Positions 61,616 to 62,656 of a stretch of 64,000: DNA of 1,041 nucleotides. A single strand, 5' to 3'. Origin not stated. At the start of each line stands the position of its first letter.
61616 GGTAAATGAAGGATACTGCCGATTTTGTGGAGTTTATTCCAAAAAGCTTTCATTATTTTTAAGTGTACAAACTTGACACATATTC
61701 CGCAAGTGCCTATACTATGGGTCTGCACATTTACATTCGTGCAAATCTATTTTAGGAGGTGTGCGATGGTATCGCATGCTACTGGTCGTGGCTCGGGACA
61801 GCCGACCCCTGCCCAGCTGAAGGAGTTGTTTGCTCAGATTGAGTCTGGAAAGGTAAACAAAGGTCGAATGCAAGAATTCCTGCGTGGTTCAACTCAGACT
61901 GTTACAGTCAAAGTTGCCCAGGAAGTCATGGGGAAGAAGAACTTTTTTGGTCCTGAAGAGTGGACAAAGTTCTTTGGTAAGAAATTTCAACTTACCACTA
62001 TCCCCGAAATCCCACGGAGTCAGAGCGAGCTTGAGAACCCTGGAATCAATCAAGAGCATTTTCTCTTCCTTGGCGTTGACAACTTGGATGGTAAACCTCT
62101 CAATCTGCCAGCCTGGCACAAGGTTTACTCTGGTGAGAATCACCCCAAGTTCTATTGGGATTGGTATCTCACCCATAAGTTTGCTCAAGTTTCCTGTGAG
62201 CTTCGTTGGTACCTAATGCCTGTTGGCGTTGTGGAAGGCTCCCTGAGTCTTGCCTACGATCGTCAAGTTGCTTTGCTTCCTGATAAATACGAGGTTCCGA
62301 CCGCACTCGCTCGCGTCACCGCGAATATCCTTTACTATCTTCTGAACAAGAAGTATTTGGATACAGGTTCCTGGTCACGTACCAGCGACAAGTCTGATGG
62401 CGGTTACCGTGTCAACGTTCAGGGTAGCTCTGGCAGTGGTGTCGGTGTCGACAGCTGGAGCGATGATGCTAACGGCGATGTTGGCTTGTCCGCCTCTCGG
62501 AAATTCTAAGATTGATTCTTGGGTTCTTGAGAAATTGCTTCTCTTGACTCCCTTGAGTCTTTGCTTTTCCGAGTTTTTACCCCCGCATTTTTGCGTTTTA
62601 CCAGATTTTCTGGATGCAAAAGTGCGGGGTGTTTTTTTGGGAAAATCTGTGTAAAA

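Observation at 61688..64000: Complete diversity-generating retroelement with adenine-specific VR/TR divergence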

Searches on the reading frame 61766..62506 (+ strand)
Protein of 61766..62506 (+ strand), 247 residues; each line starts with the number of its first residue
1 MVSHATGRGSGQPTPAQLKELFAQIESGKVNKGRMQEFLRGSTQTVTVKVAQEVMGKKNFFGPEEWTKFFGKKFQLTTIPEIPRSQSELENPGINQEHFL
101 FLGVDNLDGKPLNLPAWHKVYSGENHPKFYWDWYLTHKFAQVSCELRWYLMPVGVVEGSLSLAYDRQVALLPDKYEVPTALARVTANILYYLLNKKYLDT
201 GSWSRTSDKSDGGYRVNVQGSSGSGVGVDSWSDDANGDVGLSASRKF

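Call 5: search_protein_families(library=pfam, proteins=[window:61766-62506:+], max_evalue=0.1)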
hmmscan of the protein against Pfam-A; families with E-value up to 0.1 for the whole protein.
window:61766-62506:+ (247 aa): 0 families

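Call 6: search_protein_families(library=ncbifam, proteins=[window:61766-62506:+], max_evalue=0.1)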
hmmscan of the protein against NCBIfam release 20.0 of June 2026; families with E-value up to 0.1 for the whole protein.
window:61766-62506:+ (247 aa): 0 families

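Call 12: find_homologous_proteins(query=window:61766-62506:+, max_evalue=0.001)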
Query window:61766-62506:+ (247 aa): 60 proteins with E <= 0.001 among 351 candidates.
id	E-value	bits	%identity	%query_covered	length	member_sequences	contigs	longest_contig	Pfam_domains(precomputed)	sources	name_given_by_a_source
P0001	2.0e-165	566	99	100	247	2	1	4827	-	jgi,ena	-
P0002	2.6e-135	468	82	100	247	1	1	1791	-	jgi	jgi:hypothetical protein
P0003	1.3e-131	455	79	100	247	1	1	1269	-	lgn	-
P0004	4.7e-129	447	79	100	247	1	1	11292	-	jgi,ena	-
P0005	1.4e-126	439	78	100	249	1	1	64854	-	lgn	-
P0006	1.0e-125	436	77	100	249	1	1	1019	-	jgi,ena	-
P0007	4.2e-124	431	74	100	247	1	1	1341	-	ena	-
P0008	8.0e-123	427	73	100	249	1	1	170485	-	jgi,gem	-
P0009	8.0e-123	427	76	100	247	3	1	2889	-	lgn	-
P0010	7.9e-118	410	73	100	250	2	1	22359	-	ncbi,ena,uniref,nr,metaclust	ncbi:MAG: hypothetical protein UU12_C0012G0018 [Candidatus Woesebacteria bacterium GW2011_GWA2_40_7b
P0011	1.9e-117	409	73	100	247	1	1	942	-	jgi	jgi:hypothetical protein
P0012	5.0e-114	398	72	100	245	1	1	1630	-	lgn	-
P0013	1.0e-111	390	69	99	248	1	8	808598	-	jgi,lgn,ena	jgi:hypothetical protein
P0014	1.3e-111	390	69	99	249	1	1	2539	-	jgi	jgi:hypothetical protein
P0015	1.8e-108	380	70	100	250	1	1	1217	-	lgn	-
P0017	3.9e-106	372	67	94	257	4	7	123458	-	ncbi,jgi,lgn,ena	-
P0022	1.3e-99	351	62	99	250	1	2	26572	-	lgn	-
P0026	8.2e-92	325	59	99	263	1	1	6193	-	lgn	-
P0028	9.0e-90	318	57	92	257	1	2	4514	-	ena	-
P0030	2.4e-86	307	57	92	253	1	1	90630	-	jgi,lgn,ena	-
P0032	5.8e-79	283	55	99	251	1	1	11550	-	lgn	-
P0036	3.1e-66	241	49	92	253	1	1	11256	-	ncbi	-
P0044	6.1e-51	191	42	99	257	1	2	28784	-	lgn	-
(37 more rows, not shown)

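Call 16: find_encoding_contigs(protein=P0001, flank=10000, max_places=6)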
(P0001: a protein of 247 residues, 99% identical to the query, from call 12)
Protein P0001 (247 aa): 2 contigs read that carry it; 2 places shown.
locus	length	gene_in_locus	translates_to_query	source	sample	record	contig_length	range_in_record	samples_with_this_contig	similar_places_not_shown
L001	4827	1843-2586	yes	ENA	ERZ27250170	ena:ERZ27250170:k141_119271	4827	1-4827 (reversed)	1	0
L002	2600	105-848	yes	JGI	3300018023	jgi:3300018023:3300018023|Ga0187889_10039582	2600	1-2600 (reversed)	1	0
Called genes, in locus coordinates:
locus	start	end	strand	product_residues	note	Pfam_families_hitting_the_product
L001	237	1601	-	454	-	-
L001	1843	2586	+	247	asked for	-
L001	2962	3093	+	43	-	-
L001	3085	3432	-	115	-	PF05635:23S_rRNA_IVP (weak), PF22296:bAvd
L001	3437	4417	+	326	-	PF00078:RVT_1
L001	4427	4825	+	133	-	?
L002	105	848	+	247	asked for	-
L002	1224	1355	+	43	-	-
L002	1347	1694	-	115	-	PF05635:23S_rRNA_IVP (weak), PF22296:bAvd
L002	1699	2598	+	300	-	?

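Call 17: find_encoding_contigs(protein=window:61766-62506:+, flank=10000, max_places=6)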
Protein window:61766-62506:+ (247 aa): 13 contigs read that carry it; 6 places shown.
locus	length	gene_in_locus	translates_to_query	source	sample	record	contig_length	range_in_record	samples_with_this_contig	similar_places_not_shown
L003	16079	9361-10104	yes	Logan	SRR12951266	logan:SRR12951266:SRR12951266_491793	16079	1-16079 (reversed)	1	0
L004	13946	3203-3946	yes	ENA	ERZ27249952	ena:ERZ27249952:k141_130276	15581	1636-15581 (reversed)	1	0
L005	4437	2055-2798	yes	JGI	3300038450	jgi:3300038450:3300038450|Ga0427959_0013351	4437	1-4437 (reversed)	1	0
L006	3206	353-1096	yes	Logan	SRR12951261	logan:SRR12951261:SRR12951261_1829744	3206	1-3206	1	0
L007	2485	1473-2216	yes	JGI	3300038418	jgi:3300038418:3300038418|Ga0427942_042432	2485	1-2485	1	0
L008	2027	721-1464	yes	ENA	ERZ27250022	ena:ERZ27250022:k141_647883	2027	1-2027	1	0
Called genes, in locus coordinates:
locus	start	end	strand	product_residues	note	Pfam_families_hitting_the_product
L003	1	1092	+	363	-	?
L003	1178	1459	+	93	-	PF00166:Cpn10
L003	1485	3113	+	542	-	PF00118:Cpn60_TCP1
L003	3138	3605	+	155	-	PF00293:NUDIX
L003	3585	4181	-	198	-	PF01551:Peptidase_M23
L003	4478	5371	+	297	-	PF08308:PEGA, PF08239:SH3_3 (weak)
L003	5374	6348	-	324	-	PF01040:UbiA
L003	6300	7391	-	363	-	PF00953:Glycos_transf_4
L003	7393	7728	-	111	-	-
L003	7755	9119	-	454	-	-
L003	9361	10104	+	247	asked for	-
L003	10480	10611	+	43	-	-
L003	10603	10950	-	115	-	PF05635:23S_rRNA_IVP, PF22296:bAvd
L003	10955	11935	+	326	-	PF00078:RVT_1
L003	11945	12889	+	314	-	PF01073:3Beta_HSD, PF01370:Epimerase, PF02719:Polysacc_synt_2 (faint), PF04321:RmlD_sub_bind, PF07993:NAD_binding_4 (weak), PF16363:GDP_Man_Dehyd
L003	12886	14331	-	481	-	PF13632:Glyco_trans_2_3 (weak)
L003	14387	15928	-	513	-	PF00133:tRNA-synt_1, PF09334:tRNA-synt_1g, PF00133:tRNA-synt_1, PF01406:tRNA-synt_1e (weak), PF19303:Anticodon_3 (weak), PF08264:Anticodon_1 (weak)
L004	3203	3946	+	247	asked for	-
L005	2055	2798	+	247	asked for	-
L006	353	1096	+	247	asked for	-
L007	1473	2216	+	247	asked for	-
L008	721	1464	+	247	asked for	-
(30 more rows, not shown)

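Call 21: search_solved_structures(query=L003:10955-11932:+, max_evalue=0.001, show_alignments=1)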
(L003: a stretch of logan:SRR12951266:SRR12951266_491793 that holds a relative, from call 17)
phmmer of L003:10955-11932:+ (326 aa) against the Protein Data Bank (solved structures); distinct sequences matched with E-value up to 0.001: 12.
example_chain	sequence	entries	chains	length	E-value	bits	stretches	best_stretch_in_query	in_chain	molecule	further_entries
8ub7_A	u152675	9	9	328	1.8e-50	175.3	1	5-294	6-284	Reverse transcriptase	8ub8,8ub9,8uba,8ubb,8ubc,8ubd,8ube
6ar1_A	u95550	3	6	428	2.4e-22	82.9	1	46-296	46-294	GsI-IIC RT | Trt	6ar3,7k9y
7uim_D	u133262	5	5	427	9.7e-21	77.6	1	7-315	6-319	Group II intron reverse transcriptase/maturase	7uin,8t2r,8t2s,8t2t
5g2x_C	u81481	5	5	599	1.9e-20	76.7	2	4-217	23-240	GROUP II INTRON-ENCODED PROTEIN LTRA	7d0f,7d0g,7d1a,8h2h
5hhl_A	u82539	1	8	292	2.1e-20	76.5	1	7-273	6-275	Retron-type reverse transcriptase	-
5hhj_A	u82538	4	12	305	7.9e-20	74.6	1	9-273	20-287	Retron-type reverse transcriptase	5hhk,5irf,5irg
6me0_C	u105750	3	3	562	2.4e-18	69.8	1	43-297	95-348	Maturase reverse transcriptase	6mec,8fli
8bgj_A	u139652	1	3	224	3.7e-12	49.4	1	137-275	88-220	RNA-directed DNA polymerase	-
9z6y_A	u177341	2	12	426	2.2e-08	37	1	140-248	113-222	Drt3a reverse transcriptase protein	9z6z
7kft_D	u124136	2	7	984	1.2e-05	28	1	69-278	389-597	Cas6-RT-Cas1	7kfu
9d5x_A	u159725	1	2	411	2.3e-05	27.1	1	26-301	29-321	Group II intron-like 4 reverse transcriptase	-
9d4s_A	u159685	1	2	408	2.4e-05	27.1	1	27-301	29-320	Group II intron-like 4 reverse transcriptase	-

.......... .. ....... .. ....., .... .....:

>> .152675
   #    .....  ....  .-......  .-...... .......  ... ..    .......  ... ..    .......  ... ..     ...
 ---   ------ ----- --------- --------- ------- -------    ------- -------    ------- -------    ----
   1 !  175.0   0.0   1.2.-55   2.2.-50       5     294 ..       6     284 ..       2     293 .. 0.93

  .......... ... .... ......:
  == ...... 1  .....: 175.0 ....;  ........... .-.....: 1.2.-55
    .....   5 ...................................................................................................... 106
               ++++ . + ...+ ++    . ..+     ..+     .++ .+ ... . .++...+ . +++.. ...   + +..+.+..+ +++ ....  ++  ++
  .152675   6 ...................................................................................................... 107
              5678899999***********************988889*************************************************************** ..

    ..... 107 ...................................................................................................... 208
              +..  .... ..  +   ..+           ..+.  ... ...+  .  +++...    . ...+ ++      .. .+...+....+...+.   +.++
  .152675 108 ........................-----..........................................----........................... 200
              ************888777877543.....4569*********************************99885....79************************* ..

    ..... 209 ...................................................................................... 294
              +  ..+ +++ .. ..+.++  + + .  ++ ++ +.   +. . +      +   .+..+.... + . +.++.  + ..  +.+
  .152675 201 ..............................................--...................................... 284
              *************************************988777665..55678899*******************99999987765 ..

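Call 22: predict_structure(alignment_id=A1)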
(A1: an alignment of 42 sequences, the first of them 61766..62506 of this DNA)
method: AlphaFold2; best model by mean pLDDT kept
length: 247 residues; sequences in the alignment: 42
mean_pLDDT: 88.3   pTM: 0.80
mean pLDDT of the five models: 88.3, 87.8, 87.8, 87.3, 87.2
residues with pLDDT >= 90: 181; 70-90: 32; 50-70: 21; < 50: 13
segments of 3 or more residues with pLDDT < 50: 1-11
pLDDT, mean of each block of 10 residues (from residue 1): 41 67 73 59 72 96 97 91 90 94 95 96 92 95 95 96 96 96 98 96 96 97 93 94 94
secondary structure, 60 per line:
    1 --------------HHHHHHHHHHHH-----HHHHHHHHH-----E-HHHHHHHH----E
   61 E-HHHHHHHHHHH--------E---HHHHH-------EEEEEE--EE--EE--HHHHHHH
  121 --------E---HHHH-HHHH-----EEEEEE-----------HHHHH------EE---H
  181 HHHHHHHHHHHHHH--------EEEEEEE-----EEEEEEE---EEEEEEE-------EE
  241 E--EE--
elements in order: H15-26 H32-40 H48-55 H63-73 H86-90 E98-103 H114-120 H133-136 H138-141 E147-152 H164-168 H180-194 E203-209 E215-221 E225-231 E239-241

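Call 30: find_related_loci(query=A2, collection=genome_contigs, flank=6000)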
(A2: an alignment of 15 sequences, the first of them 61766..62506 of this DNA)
Query A2 (247 aa) in genome_contigs; peptide patterns used: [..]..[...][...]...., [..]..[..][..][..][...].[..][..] (x = any residue, [..] = any of these).
283 stretches matched a pattern; 5 encode a relative of the query (tblastn E <= 1e-3); 5 distinct loci.
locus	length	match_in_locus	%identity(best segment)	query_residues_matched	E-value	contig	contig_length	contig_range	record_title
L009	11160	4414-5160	72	1-247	1e-119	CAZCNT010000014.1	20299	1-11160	MAG TPA_asm: uncultured Gammaproteobacteria bacterium isolate SRP050083_co1_418 genome assembly, contig: NODE_1036_lengt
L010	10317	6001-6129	60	3-45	1e-12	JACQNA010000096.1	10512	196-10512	MAG: Candidatus Woesearchaeota archaeon isolate NC_groundwater_1243_Ag_S-0.1um_52_42 S_p1_S3_coassembly_k141_1893572, wh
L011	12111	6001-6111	68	3-39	2e-10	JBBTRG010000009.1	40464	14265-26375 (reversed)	MAG: Patescibacteria group bacterium isolate H32-bin003 H32_bin003_000000000009, whole genome shotgun sequence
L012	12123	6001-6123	56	1-41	1e-9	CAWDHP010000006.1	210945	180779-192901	MAG: uncultured bacterium isolate MFD04716.bin.1.355 genome assembly, contig: contig_65613, whole genome shotgun sequenc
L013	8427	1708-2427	27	34-247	3e-7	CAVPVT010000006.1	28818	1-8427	MAG: Parachlamydiales bacterium isolate MFD10064.bin.2.77 genome assembly, contig: contig_102792, whole genome shotgun s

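Call 31: find_related_loci(query=A2, collection=metagenome_contigs, flank=5000)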
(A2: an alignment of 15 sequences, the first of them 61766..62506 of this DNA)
Query A2 (247 aa) in metagenome_contigs; peptide patterns used: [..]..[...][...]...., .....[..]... (x = any residue, [..] = any of these).
308 stretches matched a pattern; 11 encode a relative of the query (tblastn E <= 1e-3); 11 distinct loci.
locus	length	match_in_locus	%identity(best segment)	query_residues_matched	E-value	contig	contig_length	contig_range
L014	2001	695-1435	100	1-247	0e+0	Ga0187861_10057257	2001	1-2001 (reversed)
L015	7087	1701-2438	79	1-246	1e-133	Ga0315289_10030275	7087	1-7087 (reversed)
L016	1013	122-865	77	1-246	1e-142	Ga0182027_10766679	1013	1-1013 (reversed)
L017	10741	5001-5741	73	1-247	9e-128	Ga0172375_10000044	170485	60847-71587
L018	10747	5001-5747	73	1-247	5e-123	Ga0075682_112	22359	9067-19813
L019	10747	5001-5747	72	1-247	1e-119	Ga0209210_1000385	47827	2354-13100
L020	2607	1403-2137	69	3-247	7e-122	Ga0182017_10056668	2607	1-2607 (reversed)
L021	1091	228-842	77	42-246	2e-115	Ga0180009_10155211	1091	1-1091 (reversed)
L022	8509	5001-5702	69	16-247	3e-104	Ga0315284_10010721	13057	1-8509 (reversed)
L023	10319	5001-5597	40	44-211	3e-45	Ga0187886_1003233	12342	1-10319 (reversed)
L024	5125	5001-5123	59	39-79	1e-11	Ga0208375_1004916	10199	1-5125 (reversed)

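Call 49: find_encoding_contigs(protein=P0005, flank=4000, max_places=2)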
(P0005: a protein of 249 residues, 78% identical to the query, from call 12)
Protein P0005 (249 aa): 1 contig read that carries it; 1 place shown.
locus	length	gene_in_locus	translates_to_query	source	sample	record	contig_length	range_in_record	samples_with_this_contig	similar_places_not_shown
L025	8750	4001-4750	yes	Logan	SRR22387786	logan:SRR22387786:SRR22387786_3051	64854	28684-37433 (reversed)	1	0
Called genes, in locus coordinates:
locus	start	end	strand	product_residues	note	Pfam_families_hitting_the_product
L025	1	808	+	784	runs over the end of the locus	PF09586:YfhO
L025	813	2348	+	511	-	-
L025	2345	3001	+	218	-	PF08003:Methyltransf_9 (weak), PF01209:Ubie_methyltran, PF01728:FtsJ (weak), PF13489:Methyltransf_23, PF13847:Methyltransf_31, PF08241:Methyltransf_11, PF08242:Methyltransf_12, PF13649:Methyltransf_25, +2 more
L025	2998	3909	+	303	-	PF13641:Glyco_tranf_2_3, PF00535:Glycos_transf_2, PF10111:Glyco_tranf_2_2 (faint)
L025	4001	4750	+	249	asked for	-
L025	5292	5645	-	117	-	PF05635:23S_rRNA_IVP (weak), PF22296:bAvd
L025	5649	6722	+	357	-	PF00078:RVT_1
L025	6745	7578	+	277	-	PF00535:Glycos_transf_2, PF10111:Glyco_tranf_2_2 (weak), PF13641:Glyco_tranf_2_3, PF13712:Glyco_tranf_2_5 (weak)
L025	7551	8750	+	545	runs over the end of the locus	PF13231:PMT_2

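Call 50: find_encoding_contigs(protein=P0013, flank=4000, max_places=2)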
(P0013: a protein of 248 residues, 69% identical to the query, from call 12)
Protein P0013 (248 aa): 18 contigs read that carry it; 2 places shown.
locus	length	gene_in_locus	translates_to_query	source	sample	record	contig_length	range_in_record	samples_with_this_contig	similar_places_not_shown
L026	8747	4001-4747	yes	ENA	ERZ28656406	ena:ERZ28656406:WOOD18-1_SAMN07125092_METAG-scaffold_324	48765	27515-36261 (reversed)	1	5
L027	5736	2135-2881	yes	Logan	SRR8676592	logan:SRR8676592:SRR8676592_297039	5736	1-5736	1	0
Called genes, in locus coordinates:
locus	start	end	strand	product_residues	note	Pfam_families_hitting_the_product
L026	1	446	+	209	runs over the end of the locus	PF02463:SMC_N (faint), PF00005:ABC_tran, PF13304:AAA_21 (faint)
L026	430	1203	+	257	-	PF00950:ABC-3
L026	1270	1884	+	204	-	PF13482:RNase_H_2, PF10108:DNA_pol_B_exo2 (faint)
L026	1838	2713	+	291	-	-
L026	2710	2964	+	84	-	-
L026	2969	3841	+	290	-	PF12705:PDDEXK_1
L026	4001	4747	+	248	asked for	-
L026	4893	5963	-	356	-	PF03816:LytR_cpsA_psr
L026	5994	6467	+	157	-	PF03073:TspO_MBR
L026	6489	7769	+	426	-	PF00587:tRNA-synt_2b, PF03129:HGTP_anticodon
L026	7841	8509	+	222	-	-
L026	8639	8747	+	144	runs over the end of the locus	PF02381:MraZ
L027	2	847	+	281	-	?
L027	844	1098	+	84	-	-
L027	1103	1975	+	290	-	PF12705:PDDEXK_1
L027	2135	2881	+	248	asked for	-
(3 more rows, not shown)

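Call 51: find_encoding_contigs(protein=P0017, flank=4000, max_places=2)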
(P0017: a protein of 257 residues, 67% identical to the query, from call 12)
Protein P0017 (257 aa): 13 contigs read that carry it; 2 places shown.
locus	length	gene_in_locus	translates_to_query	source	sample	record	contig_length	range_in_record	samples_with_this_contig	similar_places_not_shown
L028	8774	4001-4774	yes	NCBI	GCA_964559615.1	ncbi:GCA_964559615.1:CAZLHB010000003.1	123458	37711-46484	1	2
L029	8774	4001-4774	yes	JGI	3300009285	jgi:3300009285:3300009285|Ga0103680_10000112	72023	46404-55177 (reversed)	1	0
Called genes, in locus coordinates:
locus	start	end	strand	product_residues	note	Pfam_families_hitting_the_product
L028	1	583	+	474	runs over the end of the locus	-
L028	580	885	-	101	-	-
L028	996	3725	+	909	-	PF07517:SecA_DEAD, PF01043:SecA_PP_bind, PF21090:P-loop_SecA, PF07516:SecA_SW, PF02810:SEC-C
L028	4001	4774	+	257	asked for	-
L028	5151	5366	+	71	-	-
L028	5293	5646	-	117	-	PF05635:23S_rRNA_IVP (weak), PF22296:bAvd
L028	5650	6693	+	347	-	PF00078:RVT_1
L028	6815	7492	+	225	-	-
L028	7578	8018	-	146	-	PF00011:HSP20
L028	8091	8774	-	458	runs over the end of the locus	-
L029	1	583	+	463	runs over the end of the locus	-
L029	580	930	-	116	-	-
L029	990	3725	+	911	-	PF07517:SecA_DEAD, PF01043:SecA_PP_bind, PF21090:P-loop_SecA, PF07516:SecA_SW, PF02810:SEC-C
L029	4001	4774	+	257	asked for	-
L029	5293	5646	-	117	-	PF05635:23S_rRNA_IVP (weak), PF22296:bAvd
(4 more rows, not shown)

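Call 52: find_encoding_contigs(protein=P0030, flank=4000, max_places=2)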
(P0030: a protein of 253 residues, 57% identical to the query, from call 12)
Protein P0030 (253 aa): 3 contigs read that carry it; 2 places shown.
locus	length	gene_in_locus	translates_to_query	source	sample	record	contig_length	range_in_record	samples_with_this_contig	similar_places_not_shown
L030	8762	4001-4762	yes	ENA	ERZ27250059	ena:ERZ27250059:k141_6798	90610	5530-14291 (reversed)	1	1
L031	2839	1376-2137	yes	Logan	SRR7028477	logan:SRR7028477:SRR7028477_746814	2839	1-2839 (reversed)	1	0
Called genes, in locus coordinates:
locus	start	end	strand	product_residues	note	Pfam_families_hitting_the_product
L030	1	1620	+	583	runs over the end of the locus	PF03717:PBP_dimer, PF00905:Transpeptidase, PF13354:Beta-lactamase2 (faint)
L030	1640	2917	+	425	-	PF00275:EPSP_synthase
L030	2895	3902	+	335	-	PF01933:CofD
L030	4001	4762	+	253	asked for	-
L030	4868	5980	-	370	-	PF13302:Acetyltransf_3 (weak), PF00583:Acetyltransf_1, PF13508:Acetyltransf_7 (weak)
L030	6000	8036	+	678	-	PF01225:Mur_ligase, PF08245:Mur_ligase_M, PF02875:Mur_ligase_C, PF00483:NTP_transferase, PF01128:IspD, PF02348:CTP_transf_3 (weak), PF12804:NTP_transf_3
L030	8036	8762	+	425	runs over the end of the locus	PF01225:Mur_ligase, PF08245:Mur_ligase_M, PF02875:Mur_ligase_C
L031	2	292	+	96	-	?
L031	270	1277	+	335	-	PF01933:CofD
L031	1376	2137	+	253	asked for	-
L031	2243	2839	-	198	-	?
